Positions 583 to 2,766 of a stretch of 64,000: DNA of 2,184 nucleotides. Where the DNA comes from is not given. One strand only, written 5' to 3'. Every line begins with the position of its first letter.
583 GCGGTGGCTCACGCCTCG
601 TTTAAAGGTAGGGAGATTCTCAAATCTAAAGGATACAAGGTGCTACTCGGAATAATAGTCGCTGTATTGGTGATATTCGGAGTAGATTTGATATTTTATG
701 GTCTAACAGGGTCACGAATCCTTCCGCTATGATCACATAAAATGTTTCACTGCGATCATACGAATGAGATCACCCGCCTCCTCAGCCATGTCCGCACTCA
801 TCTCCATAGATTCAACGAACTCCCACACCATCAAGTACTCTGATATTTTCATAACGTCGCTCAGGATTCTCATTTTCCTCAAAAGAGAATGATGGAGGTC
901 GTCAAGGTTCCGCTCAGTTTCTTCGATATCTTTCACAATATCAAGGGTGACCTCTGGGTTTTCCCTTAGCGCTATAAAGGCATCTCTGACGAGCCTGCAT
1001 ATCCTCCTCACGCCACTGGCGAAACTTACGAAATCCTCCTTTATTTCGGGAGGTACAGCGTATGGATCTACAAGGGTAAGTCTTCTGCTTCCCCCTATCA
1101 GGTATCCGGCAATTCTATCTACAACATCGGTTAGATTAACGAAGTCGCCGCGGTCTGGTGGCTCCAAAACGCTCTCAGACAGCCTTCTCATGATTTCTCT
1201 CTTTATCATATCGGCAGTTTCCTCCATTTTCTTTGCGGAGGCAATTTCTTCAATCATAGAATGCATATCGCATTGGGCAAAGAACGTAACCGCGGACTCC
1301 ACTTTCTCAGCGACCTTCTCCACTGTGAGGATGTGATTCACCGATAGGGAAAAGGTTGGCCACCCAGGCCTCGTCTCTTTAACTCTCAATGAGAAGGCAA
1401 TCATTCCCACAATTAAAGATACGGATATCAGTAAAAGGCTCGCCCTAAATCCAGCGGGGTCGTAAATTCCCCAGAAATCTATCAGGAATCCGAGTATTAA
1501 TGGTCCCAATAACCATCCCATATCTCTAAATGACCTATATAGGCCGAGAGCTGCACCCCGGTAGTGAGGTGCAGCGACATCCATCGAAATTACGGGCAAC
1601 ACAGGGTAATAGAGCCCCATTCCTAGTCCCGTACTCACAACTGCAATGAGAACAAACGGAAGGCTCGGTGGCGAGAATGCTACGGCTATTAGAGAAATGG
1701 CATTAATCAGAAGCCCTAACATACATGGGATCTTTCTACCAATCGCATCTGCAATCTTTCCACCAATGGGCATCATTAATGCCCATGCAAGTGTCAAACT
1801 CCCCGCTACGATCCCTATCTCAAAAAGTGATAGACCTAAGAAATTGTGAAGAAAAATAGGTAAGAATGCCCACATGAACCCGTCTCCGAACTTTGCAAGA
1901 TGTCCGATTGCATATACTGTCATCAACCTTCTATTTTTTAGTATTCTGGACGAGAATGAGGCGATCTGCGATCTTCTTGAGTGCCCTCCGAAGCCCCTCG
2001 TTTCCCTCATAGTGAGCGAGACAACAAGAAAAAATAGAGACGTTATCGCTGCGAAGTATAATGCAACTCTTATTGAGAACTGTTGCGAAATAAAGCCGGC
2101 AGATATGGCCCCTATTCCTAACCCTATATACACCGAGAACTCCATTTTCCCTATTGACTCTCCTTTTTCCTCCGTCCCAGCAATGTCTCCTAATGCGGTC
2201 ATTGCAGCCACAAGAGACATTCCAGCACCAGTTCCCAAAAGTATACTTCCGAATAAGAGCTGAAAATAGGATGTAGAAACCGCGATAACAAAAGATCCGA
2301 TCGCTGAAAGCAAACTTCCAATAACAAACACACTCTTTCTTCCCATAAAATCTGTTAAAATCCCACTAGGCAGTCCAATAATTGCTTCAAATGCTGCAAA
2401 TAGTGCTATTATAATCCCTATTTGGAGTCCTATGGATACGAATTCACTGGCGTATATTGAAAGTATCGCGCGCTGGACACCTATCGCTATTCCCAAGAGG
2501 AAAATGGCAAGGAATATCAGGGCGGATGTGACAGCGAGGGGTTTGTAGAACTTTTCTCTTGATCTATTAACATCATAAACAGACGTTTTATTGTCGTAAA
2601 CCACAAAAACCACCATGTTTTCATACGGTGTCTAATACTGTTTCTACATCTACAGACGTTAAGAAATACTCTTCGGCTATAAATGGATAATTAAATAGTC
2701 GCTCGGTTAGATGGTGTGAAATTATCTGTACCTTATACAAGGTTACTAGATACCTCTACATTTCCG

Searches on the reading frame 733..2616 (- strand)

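Call 21: search_protein_families(library=pfam, proteins=[window:733-2616:-], max_evalue=0.00001)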
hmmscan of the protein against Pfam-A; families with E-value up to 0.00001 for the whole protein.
window:733-2616:- (627 aa): 4 families
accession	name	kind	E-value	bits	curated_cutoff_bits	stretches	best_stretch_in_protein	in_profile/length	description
PF07690.21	MFS_1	-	5.1e-48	164.2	33.4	2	34-254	1-227/347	Major Facilitator Superfamily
PF01865.21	PhoU_div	-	4.5e-22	78.9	24.4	1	436-623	24-213/214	Protein of unknown function DUF47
PF00083.30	Sugar_tr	-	5.5e-19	68.8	22.3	2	64-209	46-197/452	Sugar (and other) transporter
PF12832.13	MFS_1_like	-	1.4e-11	44.5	25.2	1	197-380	177-363/373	MFS_1 like family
